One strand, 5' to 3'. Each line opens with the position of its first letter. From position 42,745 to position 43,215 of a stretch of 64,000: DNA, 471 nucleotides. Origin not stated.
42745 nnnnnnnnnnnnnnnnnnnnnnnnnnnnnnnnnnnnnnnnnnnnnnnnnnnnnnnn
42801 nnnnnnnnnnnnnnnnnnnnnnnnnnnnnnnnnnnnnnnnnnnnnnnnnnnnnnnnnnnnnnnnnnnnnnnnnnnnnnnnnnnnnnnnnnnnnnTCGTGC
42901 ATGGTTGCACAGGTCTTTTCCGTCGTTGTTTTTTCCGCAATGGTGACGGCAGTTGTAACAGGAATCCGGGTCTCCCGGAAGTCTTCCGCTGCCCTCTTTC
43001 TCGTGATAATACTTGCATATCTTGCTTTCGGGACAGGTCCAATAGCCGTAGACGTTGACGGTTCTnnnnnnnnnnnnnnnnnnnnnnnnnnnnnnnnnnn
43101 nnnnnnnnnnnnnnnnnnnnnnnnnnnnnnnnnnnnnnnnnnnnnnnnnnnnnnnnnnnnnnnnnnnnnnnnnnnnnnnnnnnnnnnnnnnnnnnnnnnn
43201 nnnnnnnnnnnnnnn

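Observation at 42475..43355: A1-A4 form a family of 45-60-aa cores with a conserved Cys framework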

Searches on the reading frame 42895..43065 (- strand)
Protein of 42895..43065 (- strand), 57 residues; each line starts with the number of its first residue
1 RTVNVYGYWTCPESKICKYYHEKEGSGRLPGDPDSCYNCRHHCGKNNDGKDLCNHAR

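Call 58: predict_structure(alignment_id=A4)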
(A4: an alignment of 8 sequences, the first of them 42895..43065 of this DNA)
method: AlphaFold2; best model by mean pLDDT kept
length: 57 residues; sequences in the alignment: 8
mean_pLDDT: 52.3   pTM: 0.26
mean pLDDT of the five models: 52.3, 51.4, 50.4, 44.8, 41.4
residues with pLDDT >= 90: 0; 70-90: 0; 50-70: 30; < 50: 27
segments of 3 or more residues with pLDDT < 50: 1-4, 21-34, 55-57
pLDDT, mean of each block of 10 residues (from residue 1): 50 50 45 53 63 54
secondary structure, 60 per line:
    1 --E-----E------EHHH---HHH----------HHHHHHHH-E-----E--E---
elements in order: H36-43

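Call 59: search_solved_structures(query=A4, max_evalue=10, show_alignments=3)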
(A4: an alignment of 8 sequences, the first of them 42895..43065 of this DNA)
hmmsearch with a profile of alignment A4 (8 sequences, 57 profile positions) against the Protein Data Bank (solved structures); distinct sequences matched with E-value up to 10: 3.
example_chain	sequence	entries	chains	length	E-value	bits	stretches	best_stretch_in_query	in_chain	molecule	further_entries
1a7e_A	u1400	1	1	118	0.69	13.3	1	11-51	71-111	MYOHEMERYTHRIN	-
1hlq_A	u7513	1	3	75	0.81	13.1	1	27-47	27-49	HIGH-POTENTIAL IRON-SULFUR PROTEIN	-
1a7d_A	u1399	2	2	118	1.1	12.7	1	11-51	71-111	MYOHEMERYTHRIN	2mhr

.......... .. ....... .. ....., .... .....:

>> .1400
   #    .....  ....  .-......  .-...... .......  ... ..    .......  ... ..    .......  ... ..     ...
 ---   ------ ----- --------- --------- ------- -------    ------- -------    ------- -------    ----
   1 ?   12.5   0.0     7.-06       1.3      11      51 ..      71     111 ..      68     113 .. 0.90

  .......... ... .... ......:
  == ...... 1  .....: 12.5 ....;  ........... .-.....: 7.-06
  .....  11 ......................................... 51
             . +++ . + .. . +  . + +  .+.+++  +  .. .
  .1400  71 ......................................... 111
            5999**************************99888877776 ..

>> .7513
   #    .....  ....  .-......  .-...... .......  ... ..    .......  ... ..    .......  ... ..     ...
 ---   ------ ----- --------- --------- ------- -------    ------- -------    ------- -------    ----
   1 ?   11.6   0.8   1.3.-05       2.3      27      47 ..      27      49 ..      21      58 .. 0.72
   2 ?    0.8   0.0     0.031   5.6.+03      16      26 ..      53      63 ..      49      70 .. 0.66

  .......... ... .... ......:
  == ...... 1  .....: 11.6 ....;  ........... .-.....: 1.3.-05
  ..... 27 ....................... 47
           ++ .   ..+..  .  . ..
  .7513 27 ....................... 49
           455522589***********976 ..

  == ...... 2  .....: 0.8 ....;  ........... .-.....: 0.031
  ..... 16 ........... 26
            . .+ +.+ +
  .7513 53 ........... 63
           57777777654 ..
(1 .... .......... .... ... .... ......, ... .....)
